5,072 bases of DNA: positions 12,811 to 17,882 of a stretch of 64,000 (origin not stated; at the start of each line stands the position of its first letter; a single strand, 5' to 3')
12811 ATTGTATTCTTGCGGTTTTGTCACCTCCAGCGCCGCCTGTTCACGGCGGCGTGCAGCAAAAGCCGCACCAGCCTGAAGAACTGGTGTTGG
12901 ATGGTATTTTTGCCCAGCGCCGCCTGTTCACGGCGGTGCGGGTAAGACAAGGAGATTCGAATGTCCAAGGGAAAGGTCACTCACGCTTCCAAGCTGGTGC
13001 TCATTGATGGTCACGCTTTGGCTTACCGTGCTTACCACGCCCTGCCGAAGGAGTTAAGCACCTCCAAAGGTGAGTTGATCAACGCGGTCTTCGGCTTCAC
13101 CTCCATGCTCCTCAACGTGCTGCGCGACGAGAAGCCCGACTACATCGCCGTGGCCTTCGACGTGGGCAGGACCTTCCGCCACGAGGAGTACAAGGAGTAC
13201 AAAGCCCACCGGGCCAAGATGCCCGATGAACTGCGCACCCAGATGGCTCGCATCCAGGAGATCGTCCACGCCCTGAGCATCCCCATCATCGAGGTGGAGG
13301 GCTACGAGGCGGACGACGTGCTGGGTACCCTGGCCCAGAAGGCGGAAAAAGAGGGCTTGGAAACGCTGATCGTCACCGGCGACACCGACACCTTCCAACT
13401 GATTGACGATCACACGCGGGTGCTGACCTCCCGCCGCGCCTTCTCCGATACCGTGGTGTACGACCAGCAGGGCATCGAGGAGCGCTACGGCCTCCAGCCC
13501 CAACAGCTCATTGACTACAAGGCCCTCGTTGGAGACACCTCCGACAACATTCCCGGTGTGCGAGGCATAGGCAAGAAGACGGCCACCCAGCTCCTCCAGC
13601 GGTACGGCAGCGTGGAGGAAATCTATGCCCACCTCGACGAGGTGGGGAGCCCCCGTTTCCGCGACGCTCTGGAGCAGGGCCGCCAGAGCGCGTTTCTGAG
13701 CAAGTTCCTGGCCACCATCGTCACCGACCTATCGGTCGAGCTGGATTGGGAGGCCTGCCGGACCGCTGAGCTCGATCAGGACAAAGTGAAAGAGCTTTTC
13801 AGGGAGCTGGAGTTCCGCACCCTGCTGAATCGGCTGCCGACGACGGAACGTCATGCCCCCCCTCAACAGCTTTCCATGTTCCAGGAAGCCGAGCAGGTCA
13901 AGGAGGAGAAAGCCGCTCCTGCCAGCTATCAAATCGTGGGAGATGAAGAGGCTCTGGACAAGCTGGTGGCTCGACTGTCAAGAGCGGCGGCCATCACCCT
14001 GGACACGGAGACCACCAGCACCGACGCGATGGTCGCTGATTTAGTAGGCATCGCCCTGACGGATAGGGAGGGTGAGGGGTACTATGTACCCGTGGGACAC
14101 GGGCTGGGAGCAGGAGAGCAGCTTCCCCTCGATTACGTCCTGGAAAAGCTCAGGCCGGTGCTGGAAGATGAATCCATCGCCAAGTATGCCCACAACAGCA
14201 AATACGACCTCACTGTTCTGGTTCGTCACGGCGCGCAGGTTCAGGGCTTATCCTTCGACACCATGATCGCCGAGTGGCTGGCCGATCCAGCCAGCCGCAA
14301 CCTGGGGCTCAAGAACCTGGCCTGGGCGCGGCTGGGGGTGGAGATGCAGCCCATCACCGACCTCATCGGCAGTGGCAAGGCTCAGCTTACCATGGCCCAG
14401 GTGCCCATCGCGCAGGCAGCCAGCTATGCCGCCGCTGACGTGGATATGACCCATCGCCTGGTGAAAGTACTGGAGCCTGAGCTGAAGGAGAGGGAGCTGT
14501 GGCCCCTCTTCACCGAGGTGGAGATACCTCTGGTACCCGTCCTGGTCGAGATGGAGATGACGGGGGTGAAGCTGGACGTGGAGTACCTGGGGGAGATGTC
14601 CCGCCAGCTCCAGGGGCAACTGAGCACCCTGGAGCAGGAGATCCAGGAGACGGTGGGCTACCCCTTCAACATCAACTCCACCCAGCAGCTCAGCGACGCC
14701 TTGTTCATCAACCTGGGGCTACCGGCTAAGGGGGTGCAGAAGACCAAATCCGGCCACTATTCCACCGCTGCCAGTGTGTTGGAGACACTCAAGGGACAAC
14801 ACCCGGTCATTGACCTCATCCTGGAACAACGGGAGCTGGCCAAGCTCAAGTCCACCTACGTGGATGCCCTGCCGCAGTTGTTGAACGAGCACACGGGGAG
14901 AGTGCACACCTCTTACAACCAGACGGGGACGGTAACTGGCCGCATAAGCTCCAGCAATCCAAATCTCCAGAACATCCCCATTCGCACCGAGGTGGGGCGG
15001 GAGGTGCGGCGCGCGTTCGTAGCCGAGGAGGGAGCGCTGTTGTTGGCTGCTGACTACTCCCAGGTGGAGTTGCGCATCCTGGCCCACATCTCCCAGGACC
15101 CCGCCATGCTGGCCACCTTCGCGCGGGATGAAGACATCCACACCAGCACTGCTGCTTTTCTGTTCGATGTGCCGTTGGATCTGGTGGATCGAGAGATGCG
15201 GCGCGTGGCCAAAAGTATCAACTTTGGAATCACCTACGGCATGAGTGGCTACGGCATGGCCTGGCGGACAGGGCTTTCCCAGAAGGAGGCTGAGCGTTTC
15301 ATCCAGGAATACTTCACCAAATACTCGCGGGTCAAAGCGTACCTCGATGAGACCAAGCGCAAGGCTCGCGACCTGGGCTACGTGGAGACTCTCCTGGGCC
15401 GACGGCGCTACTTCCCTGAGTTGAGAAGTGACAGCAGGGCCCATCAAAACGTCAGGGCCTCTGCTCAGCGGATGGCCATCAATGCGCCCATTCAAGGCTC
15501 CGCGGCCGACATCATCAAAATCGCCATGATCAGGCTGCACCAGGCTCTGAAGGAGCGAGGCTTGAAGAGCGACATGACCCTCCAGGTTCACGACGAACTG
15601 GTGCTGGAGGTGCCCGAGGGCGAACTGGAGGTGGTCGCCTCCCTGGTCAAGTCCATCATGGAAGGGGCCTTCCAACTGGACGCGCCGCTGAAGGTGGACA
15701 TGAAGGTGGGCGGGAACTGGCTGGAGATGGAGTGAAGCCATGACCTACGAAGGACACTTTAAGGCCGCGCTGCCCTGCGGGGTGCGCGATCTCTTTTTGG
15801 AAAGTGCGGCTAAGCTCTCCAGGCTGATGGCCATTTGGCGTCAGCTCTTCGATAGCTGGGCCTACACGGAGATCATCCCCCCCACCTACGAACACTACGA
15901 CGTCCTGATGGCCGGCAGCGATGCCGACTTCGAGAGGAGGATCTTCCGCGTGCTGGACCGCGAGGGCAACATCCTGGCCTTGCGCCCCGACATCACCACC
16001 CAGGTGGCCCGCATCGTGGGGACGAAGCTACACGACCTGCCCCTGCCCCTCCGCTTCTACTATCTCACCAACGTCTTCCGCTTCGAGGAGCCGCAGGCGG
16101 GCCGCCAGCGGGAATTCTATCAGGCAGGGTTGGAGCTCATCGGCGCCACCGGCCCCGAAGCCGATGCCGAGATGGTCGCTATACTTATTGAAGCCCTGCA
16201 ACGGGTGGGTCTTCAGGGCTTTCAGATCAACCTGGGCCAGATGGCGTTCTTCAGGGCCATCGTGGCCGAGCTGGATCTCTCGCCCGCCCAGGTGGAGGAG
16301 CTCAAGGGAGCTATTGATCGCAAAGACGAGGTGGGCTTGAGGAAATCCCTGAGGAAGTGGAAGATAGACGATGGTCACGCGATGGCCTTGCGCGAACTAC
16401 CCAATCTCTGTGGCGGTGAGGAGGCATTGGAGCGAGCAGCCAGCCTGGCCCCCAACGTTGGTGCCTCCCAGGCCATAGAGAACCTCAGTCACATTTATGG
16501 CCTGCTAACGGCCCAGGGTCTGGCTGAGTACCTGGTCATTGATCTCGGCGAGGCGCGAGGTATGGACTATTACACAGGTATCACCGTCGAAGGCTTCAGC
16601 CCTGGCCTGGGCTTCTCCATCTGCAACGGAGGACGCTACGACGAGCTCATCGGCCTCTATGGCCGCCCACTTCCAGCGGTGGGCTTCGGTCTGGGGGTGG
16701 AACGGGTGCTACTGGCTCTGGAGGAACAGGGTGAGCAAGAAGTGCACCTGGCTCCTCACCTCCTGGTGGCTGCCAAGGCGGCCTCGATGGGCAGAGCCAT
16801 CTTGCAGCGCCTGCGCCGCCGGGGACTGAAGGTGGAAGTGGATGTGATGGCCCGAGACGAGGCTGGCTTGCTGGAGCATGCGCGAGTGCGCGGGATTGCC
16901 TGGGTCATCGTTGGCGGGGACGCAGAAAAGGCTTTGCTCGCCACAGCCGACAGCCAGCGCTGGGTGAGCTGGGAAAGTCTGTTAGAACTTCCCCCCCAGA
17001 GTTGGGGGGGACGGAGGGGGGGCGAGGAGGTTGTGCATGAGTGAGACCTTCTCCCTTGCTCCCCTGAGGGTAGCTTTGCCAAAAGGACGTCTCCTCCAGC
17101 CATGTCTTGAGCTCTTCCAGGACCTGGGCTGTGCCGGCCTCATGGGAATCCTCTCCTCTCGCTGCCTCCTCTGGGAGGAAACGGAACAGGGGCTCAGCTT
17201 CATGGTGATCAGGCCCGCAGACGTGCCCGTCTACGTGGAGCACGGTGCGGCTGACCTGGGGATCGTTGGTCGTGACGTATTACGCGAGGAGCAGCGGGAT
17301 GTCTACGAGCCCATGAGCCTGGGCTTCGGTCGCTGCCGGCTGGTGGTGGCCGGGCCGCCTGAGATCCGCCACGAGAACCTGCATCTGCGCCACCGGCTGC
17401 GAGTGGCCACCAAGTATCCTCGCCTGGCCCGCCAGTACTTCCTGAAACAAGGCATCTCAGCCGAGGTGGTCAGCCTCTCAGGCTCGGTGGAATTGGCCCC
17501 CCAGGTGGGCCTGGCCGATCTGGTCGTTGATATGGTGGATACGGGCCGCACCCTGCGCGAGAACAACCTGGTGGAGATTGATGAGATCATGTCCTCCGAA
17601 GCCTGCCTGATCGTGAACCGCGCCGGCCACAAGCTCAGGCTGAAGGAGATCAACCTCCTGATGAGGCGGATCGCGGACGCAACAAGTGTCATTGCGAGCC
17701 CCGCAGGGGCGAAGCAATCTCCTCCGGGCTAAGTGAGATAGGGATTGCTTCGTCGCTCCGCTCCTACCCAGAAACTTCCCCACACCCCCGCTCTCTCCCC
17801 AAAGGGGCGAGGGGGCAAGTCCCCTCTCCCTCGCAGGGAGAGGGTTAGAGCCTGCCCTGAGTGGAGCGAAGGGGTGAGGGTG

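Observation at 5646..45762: Nested C7/G7 palindromic element family found only inside ORFs, readable in both orientations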

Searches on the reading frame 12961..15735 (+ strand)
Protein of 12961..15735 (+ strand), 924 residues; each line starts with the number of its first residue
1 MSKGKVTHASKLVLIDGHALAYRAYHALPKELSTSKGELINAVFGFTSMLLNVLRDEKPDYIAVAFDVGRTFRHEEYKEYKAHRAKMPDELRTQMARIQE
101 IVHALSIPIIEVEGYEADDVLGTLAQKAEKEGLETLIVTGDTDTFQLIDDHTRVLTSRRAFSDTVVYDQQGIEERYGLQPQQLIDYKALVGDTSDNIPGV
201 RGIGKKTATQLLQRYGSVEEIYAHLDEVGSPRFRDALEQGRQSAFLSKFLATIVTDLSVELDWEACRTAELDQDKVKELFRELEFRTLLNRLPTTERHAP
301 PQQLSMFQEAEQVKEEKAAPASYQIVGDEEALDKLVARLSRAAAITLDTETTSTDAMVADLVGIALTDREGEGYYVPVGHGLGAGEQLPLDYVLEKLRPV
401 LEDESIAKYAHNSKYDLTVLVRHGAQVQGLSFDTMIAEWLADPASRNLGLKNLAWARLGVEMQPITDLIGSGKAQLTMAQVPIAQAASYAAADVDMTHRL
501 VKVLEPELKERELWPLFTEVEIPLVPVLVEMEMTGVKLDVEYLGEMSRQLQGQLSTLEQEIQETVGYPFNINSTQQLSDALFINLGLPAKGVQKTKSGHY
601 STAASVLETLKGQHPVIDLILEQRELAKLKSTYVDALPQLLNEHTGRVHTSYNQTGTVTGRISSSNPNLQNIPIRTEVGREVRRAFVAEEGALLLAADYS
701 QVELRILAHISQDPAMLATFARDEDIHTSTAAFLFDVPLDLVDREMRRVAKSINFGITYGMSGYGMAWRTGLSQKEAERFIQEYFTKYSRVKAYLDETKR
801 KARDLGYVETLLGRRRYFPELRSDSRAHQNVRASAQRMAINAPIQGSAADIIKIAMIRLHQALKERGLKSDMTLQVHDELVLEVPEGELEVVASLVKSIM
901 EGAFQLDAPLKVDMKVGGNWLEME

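Call 8: search_protein_families(library=pfam, proteins=[window:12961-15735:+])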
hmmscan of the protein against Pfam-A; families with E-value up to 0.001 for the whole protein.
window:12961-15735:+ (924 aa): 5 families
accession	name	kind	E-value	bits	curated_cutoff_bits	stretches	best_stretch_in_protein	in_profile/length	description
PF00476.26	DNA_pol_A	-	1.5e-156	521.6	34.3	1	541-922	2-381/381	DNA polymerase family A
PF02739.22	5_3_exonuc_N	-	3.2e-62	209.5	34.3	1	11-177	1-164/164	5'-3' exonuclease, N-terminal resolvase-like domain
PF01367.25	5_3_exonuc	-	3.3e-34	117.7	40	1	179-273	2-96/97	5'-3' exonuclease, C-terminal SAM fold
PF01612.26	DNA_pol_A_exo1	-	1.6e-27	96.8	23.6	1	323-508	1-172/173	3'-5' exonuclease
PF22619.2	DNA_polI_exo1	-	2.7e-08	34.2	27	1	395-454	38-97/140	DNA polymerase I, ribonuclease H-like domain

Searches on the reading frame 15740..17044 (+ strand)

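Call 8: search_protein_families(library=pfam, proteins=[window:15740-17044:+])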
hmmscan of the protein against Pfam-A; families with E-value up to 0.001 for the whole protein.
window:15740-17044:+ (434 aa): 2 families
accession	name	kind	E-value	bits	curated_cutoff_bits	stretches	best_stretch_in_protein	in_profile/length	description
PF13393.11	tRNA-synt_His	-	2e-80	270.8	25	1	14-323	1-308/308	Histidyl-tRNA synthetase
PF00587.30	tRNA-synt_2b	-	3e-10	40.9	29.3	1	69-166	1-104/179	tRNA synthetase class II core domain (G, H, P, S and T)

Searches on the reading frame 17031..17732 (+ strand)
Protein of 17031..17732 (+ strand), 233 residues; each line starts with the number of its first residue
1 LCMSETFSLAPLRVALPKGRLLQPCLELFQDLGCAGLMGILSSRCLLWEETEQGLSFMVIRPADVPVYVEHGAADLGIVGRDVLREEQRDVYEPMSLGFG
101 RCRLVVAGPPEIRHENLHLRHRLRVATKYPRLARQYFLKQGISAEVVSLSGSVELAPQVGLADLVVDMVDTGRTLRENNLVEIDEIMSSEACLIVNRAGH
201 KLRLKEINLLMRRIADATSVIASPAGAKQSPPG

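Call 8: search_protein_families(library=pfam, proteins=[window:17031-17732:+])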
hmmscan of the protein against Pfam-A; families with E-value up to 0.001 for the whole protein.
window:17031-17732:+ (233 aa): 1 family
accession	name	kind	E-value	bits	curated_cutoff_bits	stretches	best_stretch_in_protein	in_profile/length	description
PF01634.23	HisG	-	1.5e-58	197.7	25.5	1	61-215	1-157/158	ATP phosphoribosyltransferase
